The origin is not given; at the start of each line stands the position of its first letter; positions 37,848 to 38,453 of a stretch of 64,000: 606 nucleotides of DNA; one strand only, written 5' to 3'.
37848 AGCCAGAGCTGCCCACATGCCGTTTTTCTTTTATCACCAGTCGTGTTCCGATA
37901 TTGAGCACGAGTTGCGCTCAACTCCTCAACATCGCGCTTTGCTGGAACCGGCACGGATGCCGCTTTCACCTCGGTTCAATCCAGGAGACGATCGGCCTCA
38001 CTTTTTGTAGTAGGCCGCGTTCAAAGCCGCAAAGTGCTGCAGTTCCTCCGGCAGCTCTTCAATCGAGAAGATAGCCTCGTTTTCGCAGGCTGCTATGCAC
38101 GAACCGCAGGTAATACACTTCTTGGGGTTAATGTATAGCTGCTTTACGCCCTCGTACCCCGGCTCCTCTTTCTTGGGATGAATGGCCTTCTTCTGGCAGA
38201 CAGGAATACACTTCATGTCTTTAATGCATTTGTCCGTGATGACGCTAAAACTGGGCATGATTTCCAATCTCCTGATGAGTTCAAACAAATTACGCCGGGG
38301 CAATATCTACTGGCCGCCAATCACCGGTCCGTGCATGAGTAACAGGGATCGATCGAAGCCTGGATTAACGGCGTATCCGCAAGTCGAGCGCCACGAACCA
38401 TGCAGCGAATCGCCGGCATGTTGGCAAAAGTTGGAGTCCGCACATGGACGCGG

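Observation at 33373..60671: Candidate 'aldehyde hydrogenlyase'-type supermodule: group 4 hydrogenase, Moco genes, sigma-54 activator and Mop operon in one 27-kb block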

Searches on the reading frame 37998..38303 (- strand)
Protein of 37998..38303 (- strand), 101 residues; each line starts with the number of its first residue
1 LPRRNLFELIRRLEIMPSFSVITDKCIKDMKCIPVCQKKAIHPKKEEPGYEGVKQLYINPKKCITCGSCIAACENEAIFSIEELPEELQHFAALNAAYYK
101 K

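Call 4: search_protein_families(library=pfam, proteins=[window:37998-38303:-])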
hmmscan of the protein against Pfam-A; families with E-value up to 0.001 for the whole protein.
window:37998-38303:- (101 aa): 8 families
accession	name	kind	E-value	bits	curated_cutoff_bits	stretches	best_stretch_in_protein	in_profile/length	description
PF00037.32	Fer4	-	2.8e-11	43.2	21.1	2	57-78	2-23/24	4Fe-4S binding domain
PF12838.12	Fer4_7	-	3.2e-08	34.3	27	1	25-75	1-50/52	4Fe-4S dicluster domain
PF14697.11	Fer4_21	-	1.1e-07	32.3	35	1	58-86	3-31/59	4Fe-4S dicluster domain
PF12837.12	Fer4_6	-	1.7e-07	31.2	25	1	57-78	3-24/24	4Fe-4S binding domain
PF13187.11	Fer4_9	-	1.1e-06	29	27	1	25-78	1-52/52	4Fe-4S dicluster domain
PF13237.11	Fer4_10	-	1.9e-06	28.1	25.5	1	23-73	6-52/53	4Fe-4S dicluster domain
PF13484.11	Fer4_16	-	0.00013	23.1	30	0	62-80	1-19/66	4Fe-4S double cluster binding domain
PF12797.12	Fer4_2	-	0.00042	20.5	24.5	1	57-73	4-20/22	4Fe-4S binding domain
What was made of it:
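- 37998..38258 (-): 86-aa ferredoxin with motif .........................; the proposed redox link. Pfam Fer4 families (call 4).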

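Call 38: search_protein_families(library=ncbifam, proteins=[window:37998-38303:-], max_evalue=0.00001)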
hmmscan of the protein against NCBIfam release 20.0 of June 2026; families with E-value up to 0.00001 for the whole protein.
window:37998-38303:- (101 aa): 13 families
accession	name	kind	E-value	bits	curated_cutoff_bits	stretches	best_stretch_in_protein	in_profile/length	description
NF045480.1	FdxA_Actino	equivalog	1.2e-15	57.7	125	1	50-100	27-77/107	ferredoxin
NF045490.1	FdxA_Protbact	equivalog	4.6e-11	42.9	135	1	21-99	4-76/104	ferredoxin FdxA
NF041891.1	hdrA_Methbact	equivalog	8e-08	30.9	1300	1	12-84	559-624/762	ferredoxin:CoB-CoM heterodisulfide reductase subunit HdrA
TIGR02163.1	napH_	subfamily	8.2e-08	32.1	213.05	1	6-78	183-251/255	NapH/MauN family ferredoxin-type protein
TIGR04105.1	FeFe_hydrog_B1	subfamily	1.2e-07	30.8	450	1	22-83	109-164/462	monomeric [FeFe] hydrogenase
TIGR01971.1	NuoI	subfamily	2.6e-07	30.3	113.05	1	22-83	40-103/121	NADH-quinone oxidoreductase, chain I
NF007013.0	PRK09477.1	equivalog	3.6e-07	29.6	234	1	6-78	206-274/286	quinol dehydrogenase ferredoxin subunit NapH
NF042909.1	FMH_DH_FwdF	exception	6.7e-07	28.7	375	1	21-78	254-311/336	tungsten-dependent formylmethanofuran dehydrogenase subunit FwdF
TIGR02512.1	FeFe_hydrog_A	subfamily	6.8e-07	28.5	405.95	1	23-91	6-80/375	[FeFe] hydrogenase, group A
NF043039.1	HgcAB_like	equivalog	7.7e-07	29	285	1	18-78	294-349/350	HgcAB-like fusion protein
NF040770.1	hetero_SS_HdrA2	exception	1.5e-06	26.6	1100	1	20-81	573-626/777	CoB-CoM heterodisulfide reductase HdrA2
NF058577.1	FdxA_fam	equivalog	2.8e-06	27.4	65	0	21-77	4-52/52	4Fe-4S ferredoxin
TIGR02700.1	flavo_MJ0208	hypoth_equivalog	8.3e-06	25.2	251.35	1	19-82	143-198/234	dihydromethanopterin reductase (acceptor)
